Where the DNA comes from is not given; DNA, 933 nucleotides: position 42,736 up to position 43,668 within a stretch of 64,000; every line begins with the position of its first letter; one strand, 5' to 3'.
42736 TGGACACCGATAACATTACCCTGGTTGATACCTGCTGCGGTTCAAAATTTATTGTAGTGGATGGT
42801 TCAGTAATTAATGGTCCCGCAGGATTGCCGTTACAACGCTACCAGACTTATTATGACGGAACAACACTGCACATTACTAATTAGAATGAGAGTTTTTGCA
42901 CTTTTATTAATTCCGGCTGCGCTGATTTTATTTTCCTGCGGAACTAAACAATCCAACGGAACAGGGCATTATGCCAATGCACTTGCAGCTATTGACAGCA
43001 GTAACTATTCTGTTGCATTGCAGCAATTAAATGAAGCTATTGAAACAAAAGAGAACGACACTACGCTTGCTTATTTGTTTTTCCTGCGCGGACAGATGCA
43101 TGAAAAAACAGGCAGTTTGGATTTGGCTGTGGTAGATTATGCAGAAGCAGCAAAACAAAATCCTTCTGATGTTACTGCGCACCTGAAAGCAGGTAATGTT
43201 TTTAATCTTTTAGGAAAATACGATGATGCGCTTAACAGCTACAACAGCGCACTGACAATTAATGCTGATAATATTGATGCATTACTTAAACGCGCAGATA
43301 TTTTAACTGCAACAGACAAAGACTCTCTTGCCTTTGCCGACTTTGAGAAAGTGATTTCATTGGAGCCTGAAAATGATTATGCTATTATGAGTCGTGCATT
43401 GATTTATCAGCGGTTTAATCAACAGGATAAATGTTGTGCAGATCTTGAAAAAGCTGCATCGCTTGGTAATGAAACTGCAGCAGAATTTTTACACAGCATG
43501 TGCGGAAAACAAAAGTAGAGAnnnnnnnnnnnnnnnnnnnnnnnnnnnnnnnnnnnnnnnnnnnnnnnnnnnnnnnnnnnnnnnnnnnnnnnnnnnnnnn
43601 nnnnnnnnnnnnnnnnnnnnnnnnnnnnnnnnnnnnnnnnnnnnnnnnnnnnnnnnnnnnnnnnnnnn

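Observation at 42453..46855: Tightly coupled 5-gene operon: Cys-rich lipoprotein - TPR lipoprotein - phosphodiester glycosidase (NAGPA-like) - CotH-family kinase - HldD heptose epimerase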

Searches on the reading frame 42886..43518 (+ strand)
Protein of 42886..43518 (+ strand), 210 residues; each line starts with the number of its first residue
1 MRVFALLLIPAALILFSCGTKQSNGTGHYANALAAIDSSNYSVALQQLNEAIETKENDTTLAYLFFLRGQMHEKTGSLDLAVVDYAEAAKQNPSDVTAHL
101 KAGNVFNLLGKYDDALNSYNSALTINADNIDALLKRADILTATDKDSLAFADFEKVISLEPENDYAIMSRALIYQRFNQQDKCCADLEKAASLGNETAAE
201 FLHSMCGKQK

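Call 3: search_protein_families(library=pfam, proteins=[window:42886-43518:+], max_evalue=0.01)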
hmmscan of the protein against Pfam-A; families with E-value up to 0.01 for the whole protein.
window:42886-43518:+ (210 aa): 19 families
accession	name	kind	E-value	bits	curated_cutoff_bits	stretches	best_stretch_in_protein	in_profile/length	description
PF13414.12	TPR_11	-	6.9e-17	61.3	26.8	2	103-140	1-38/42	TPR repeat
PF07719.23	TPR_2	-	1.5e-14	53.3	27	0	62-95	1-34/34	Tetratricopeptide repeat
PF00515.34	TPR_1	-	2.8e-13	49.5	27.8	1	100-129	5-34/34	Tetratricopeptide repeat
PF13432.12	TPR_16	-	1.2e-12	48.5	32.7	2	71-129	6-64/65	Tetratricopeptide repeat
PF13181.12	TPR_8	-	1.9e-12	46.7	25.7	0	98-129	3-34/34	Tetratricopeptide repeat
PF13428.12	TPR_14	-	2.9e-10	40.2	23.5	1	98-139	3-44/44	Tetratricopeptide repeat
PF13431.12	TPR_17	-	8e-08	32.4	24.4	0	153-184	2-33/34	Tetratricopeptide repeat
PF13371.12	TPR_9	-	2.7e-07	30.9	35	0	144-193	9-58/73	Tetratricopeptide repeat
PF13174.12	TPR_6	-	1e-06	29.4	26.3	0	131-162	1-32/33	Tetratricopeptide repeat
PF13429.12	TPR_15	-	1.7e-06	28.1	26.2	1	22-108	106-190/280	Tetratricopeptide repeat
PF14559.12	TPR_19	-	4.4e-06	27.4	25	1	110-145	5-40/68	Tetratricopeptide repeat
PF25062.1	ARM_TT21_N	-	1.4e-05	25.4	40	1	31-184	33-188/222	Tetratricopeptide repeat protein 21 N-terminal ARM repeat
PF13424.12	TPR_12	-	1.8e-05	25.2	30.1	1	61-125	9-74/77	Tetratricopeptide repeat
PF12895.13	ANAPC3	-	6e-05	23.7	27.2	0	153-206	12-65/82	Anaphase-promoting complex, cyclosome, subunit 3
PF23914.1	TPR_CcmH_CycH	-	0.00011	22.5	42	1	90-181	44-136/158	Cytochrome c-type biogenesis protein H TPR domain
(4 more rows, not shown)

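Call 4: search_protein_families(library=ncbifam, proteins=[window:42886-43518:+], max_evalue=0.01)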
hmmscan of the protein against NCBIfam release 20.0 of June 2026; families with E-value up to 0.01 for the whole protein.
window:42886-43518:+ (210 aa): 27 families (the best 25 are shown)
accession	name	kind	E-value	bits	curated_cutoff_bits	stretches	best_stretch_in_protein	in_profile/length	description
TIGR02917.1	PEP_TPR_lipo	equivalog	8.7e-17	60.3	312.2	2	46-205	107-269/899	XrtA/PEP-CTERM system TPR-repeat protein PrsT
NF040959.1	MamA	equivalog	2.8e-14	53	200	2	68-197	43-172/204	magnetosome protein MamA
NF008391.2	PRK11189.1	equivalog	8.7e-14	51.7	250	1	3-181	4-184/297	lipoprotein NlpI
NF052312.1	T9SS_PorW_SprE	equivalog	5.5e-11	41.8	250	1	21-121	175-278/716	type IX secretion system periplasmic lipoprotein PorW/SprE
NF002725.1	PRK02603.1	equivalog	1.7e-10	41.2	143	2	20-110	30-120/173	photosystem I assembly protein Ycf3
TIGR02552.1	LcrH_SycD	equivalog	8.3e-08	32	104.8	1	91-170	47-127/136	SycD/LcrH family type III secretion system chaperone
TIGR02521.1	type_IV_pilW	equivalog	3.6e-07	30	154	1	75-132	44-101/234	type IV pilus biogenesis/stability protein PilW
TIGR00990.1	3a0801s09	subfamily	2.5e-06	26.4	757.25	1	38-190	307-459/615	mitochondrial import receptor subunit TOM70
TIGR02795.1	tol_pal_ybgF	equivalog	2.6e-06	28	90.1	1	97-164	40-110/119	tol-pal system protein YbgF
NF007540.1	PRK10153.1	equivalog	3.9e-06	26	400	1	30-107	428-501/516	lysine decarboxylation/transport transcriptional activator CadC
NF053607.1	CHU_0125_OmpA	equivalog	3.1e-05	22.7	620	1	4-137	5-126/639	CHU_0125 family OmpA-like outer membrane integrity protein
NF047371.1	FlcA_CTERM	equivalog_domain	3.4e-05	22.5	300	1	35-125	449-536/646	periplasmic flagellar collar protein FlcA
NF047507.1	TPR_BatC_Lepto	exception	3.9e-05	23.2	175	1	35-132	34-132/214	TPR repeat-containing protein BatC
NF040561.1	PrimPol_Msp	equivalog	4.3e-05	22.3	200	1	97-182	26-100/515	CRISPR-associated primase-polymerase type A1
NF008520.0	PRK11447.1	equivalog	7.3e-05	20.7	858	1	30-178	274-433/1157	cellulose synthase complex outer membrane protein BcsC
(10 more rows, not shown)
